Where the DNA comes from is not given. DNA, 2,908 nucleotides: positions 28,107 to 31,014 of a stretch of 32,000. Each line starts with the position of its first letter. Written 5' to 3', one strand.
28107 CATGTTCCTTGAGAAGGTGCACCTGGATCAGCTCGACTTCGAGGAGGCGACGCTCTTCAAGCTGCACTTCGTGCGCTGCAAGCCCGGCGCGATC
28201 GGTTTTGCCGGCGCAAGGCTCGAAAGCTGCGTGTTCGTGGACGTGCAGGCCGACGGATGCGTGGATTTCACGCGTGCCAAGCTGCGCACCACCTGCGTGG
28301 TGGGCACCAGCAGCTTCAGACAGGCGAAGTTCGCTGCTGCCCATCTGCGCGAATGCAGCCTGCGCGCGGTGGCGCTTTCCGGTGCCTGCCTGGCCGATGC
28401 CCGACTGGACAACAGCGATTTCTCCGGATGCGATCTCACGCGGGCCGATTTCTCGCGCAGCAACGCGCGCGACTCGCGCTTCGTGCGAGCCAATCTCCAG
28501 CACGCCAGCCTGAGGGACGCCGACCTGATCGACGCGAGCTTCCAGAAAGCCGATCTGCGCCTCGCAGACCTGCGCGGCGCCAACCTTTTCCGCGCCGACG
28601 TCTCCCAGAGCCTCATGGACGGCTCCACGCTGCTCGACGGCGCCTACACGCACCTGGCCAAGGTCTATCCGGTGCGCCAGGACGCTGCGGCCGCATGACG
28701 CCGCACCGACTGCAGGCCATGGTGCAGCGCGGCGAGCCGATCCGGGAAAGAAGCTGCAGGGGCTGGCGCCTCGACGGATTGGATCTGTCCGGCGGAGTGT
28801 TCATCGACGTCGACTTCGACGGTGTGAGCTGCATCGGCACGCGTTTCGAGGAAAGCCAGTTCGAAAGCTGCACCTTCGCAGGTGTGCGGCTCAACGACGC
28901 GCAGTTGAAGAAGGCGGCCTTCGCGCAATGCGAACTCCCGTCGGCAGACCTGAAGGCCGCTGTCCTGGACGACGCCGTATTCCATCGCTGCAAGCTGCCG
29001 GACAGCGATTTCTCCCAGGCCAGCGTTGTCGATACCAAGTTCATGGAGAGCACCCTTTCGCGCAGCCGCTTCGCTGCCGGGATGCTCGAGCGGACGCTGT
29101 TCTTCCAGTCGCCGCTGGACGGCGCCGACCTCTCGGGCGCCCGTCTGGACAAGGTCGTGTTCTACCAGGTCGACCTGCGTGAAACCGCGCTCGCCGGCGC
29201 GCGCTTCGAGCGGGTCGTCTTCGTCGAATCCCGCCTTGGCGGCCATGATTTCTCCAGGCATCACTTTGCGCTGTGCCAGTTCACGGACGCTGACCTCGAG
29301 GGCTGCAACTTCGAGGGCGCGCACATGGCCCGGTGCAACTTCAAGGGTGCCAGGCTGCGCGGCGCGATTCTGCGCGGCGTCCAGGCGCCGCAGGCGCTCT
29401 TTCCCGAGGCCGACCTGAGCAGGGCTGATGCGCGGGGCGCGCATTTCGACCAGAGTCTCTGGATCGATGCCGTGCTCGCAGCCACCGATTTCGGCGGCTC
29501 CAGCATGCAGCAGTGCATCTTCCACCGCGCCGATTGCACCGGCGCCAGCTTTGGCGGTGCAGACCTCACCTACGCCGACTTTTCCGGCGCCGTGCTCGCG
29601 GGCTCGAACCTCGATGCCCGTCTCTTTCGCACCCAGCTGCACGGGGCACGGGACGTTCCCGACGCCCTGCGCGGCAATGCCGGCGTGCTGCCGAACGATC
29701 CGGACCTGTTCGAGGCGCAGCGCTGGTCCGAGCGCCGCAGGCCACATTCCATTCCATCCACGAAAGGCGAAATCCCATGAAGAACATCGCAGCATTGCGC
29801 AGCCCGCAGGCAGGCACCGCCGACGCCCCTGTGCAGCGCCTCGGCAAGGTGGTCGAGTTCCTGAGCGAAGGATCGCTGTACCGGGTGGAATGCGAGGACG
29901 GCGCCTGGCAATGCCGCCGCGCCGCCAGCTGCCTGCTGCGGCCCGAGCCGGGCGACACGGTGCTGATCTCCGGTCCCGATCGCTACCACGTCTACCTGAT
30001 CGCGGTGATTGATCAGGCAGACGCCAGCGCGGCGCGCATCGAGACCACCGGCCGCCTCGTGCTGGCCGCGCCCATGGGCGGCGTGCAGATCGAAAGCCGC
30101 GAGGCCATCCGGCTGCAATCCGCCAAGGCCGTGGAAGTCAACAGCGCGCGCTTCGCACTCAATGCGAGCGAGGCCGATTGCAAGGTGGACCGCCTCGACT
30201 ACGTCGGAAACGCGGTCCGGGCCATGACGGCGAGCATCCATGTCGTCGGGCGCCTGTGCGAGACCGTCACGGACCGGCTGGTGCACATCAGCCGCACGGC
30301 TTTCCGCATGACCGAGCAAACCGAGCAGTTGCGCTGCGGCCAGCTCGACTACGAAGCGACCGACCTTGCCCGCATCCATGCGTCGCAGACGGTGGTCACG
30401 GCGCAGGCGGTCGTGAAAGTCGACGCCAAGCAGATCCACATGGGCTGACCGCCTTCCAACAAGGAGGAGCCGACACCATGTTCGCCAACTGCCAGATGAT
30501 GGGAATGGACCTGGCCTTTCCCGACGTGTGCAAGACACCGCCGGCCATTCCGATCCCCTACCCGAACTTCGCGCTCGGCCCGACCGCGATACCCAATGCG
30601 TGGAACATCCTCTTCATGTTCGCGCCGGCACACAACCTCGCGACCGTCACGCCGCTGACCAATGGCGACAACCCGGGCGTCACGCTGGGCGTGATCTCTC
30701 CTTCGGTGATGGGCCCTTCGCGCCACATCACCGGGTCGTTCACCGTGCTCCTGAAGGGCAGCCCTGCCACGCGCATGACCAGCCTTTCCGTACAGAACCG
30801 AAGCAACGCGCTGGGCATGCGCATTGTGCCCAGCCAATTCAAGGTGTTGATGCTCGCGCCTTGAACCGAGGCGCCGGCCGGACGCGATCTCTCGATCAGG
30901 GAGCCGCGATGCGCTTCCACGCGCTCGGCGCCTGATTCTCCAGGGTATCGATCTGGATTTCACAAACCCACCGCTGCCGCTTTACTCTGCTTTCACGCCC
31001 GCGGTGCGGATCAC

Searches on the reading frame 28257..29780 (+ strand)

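Call 60: search_protein_families(library=pfam, max_evalue=0.001, proteins=[window:28257-29780:+])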
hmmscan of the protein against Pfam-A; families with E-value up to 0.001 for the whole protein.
window:28257-29780:+ (507 aa): 4 families
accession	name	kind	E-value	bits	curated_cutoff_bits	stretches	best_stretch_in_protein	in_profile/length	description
PF00805.28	Pentapeptide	-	4.6e-44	148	20.2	5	340-374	6-40/40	Pentapeptide repeats (8 copies)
PF13599.13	Pentapeptide_4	-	2.4e-34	117.7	38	3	196-272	2-78/78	Pentapeptide repeat region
PF13576.12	Pentapeptide_3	-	1.6e-24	86.2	27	3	336-370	5-42/48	Pentapeptide repeats (9 copies)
PF23894.2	LD_SV2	-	3.6e-09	37.3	29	0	180-234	25-79/92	SV2A/B/C luminal domain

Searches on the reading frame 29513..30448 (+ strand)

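Call 60: search_protein_families(library=pfam, max_evalue=0.001, proteins=[window:29513-30448:+])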
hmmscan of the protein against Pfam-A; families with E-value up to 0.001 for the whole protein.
window:29513-30448:+ (311 aa): 1 family
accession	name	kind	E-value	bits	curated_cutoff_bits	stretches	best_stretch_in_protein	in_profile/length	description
PF12059.13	DUF3540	-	6.4e-56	189.9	27.9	1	119-311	7-199/199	Protein of unknown function (DUF3540)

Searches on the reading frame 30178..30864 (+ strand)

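Call 60: search_protein_families(library=pfam, max_evalue=0.001, proteins=[window:30178-30864:+])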
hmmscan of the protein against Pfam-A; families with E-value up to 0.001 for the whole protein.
window:30178-30864:+ (228 aa): 1 family
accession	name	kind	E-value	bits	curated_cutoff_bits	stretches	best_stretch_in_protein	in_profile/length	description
PF13665.11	Tox-PAAR-like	-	6.6e-36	123.2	31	1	109-212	1-107/108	Toxin PAAR-like domain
